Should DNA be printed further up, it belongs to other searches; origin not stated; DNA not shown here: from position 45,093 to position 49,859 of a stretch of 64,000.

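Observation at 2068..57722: Family of about 11 intergenic hairpins flanked by CG(G/T)CATA and TATG(C/A)C(G): candidate phage-specific termination or terminator-promoter element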

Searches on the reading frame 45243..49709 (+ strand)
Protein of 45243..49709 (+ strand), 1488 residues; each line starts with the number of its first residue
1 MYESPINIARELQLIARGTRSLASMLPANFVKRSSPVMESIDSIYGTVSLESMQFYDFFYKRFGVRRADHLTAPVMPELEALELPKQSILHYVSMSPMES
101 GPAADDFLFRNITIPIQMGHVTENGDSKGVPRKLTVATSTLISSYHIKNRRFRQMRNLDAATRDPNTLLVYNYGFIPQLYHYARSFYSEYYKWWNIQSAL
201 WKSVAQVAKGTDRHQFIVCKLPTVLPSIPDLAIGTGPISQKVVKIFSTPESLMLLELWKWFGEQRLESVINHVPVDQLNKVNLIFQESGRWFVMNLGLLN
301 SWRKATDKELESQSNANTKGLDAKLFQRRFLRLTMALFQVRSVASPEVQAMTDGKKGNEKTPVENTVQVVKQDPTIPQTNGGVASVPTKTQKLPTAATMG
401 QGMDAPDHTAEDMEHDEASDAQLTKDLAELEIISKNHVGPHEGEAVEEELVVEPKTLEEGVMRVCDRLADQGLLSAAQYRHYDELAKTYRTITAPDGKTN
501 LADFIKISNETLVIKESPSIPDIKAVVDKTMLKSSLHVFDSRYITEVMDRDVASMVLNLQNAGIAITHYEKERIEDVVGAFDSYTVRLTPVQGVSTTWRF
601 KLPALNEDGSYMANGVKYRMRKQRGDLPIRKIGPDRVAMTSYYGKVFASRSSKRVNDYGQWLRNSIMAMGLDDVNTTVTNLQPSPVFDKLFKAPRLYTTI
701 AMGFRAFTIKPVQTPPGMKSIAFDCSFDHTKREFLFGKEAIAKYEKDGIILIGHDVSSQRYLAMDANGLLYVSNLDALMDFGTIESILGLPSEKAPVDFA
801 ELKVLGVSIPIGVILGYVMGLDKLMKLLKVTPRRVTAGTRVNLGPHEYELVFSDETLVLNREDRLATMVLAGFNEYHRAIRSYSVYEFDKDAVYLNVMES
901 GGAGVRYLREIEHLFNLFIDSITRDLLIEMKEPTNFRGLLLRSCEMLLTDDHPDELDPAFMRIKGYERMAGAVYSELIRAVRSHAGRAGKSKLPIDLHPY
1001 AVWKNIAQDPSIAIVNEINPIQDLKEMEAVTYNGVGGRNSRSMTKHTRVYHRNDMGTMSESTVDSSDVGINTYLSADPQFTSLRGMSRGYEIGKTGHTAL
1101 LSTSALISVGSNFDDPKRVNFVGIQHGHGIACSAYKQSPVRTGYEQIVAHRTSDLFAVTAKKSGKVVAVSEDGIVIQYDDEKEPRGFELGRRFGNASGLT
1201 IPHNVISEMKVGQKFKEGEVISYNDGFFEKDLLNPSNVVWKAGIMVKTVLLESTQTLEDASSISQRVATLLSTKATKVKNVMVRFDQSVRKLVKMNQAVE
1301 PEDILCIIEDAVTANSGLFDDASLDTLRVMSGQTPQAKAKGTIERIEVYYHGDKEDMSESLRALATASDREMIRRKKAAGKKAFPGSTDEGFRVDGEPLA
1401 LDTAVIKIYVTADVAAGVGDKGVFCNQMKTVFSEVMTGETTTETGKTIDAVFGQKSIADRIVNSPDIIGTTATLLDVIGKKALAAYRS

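Call 21: search_dna_similar(query=window:45243-49709:+, collection=phages, mode=protein, max_rows=25)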
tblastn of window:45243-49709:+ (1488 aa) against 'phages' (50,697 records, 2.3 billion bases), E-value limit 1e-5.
Records with a match: 313; places in all: 319; records where one place covers at least 80% of the query: 274.
Best place of each record, by identity: <60% 313.
By first word of the organism name: Pseudomonas 80; Erwinia 62; Vibrio 23; Salmonella 23; Serratia 21; Aeromonas 19; Klebsiella 16; Ralstonia 13; Staphylococcus 10; Bacillus 9; and 18 more.
By host as written in the record: Erwinia amylovora 35; Pseudomonas aeruginosa 32; - 30; Erwinia amylovora ATCC 29780 19; Klebsiella pneumoniae 14; Aeromonas hydrophila 9; Pseudomonas aeruginosa PAO1 8; Staphylococcus aureus 7; and 87 more.
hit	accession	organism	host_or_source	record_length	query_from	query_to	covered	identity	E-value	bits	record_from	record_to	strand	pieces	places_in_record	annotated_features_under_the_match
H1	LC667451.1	Burkholderia phage FLC9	Burkholderia glumae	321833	50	1488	97%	54.2%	0e+0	1651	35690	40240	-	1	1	hypothetical protein (x2)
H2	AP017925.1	Ralstonia phage RP31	Ralstonia solanacearum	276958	52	1487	95%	45.0%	0e+0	1227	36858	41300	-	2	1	putative RNA polymerase beta subunit | putative RNA polymerase beta prime subunit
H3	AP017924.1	Ralstonia phage RP12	Ralstonia solanacearum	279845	52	1487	95%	45.0%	0e+0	1223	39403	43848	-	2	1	putative RNA polymerase beta subunit | putative RNA polymerase beta prime subunit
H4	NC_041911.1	Ralstonia phage RP12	Ralstonia solanacearum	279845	52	1487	95%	45.0%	0e+0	1223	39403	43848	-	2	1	RNA polymerase beta subunit (x2)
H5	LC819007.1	Ralstonia phage FLC4-3B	Ralstonia pseudosolanacearum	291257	52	1487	97%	43.7%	0e+0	1216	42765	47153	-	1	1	putative RNA polymerase beta subunit | putative RNA polymerase beta prime subunit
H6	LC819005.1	Ralstonia phage FLC1-1B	Ralstonia pseudosolanacearum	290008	52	1487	97%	43.7%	0e+0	1216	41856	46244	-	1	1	putative RNA polymerase beta subunit | putative RNA polymerase beta prime subunit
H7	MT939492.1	Xanthomonas phage Xoo-sp14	Xanthomonas oryzae pv. oryzae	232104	52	1487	97%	41.9%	0e+0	1109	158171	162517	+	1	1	RNA polymerase beta subunit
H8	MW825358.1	Xanthomonas phage vB_XciM_LucasX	Xanthomonas citri 306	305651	47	1487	97%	41.6%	0e+0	1194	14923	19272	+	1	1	hypothetical protein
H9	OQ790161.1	Xanthomonas phage RTH11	Xanthomonas sp.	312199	55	1487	96%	41.4%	0e+0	1164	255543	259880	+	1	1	RNA polymerase beta subunit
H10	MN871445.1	Serratia phage KpHz_2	Klebsiella pneumoniae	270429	43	1487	97%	39.4%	0e+0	1065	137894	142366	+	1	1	record has no annotation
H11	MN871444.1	Serratia phage KpGz_1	Klebsiella pneumoniae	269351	43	1487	97%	39.3%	0e+0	1054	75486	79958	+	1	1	record has no annotation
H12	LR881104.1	Klebsiella phage vB_KvM-Eowyn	-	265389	43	1487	97%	39.3%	0e+0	1065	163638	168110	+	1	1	hypothetical protein | putative DNA-directed RNA polymerase betasubunit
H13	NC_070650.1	Klebsiella phage vB_KvM-Eowyn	-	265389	43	1487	97%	39.3%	0e+0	1065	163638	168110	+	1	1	hypothetical protein | putative DNA-directed RNA polymerase betasubunit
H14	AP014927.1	Ralstonia phage RSF1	Ralstonia solanacearum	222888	55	1488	96%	38.2%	0e+0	1055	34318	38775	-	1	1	putative RNA polymerase beta subunit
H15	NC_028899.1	Ralstonia phage RSF1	Ralstonia solanacearum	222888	55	1488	96%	38.2%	0e+0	1055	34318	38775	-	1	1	RNA polymerase beta subunit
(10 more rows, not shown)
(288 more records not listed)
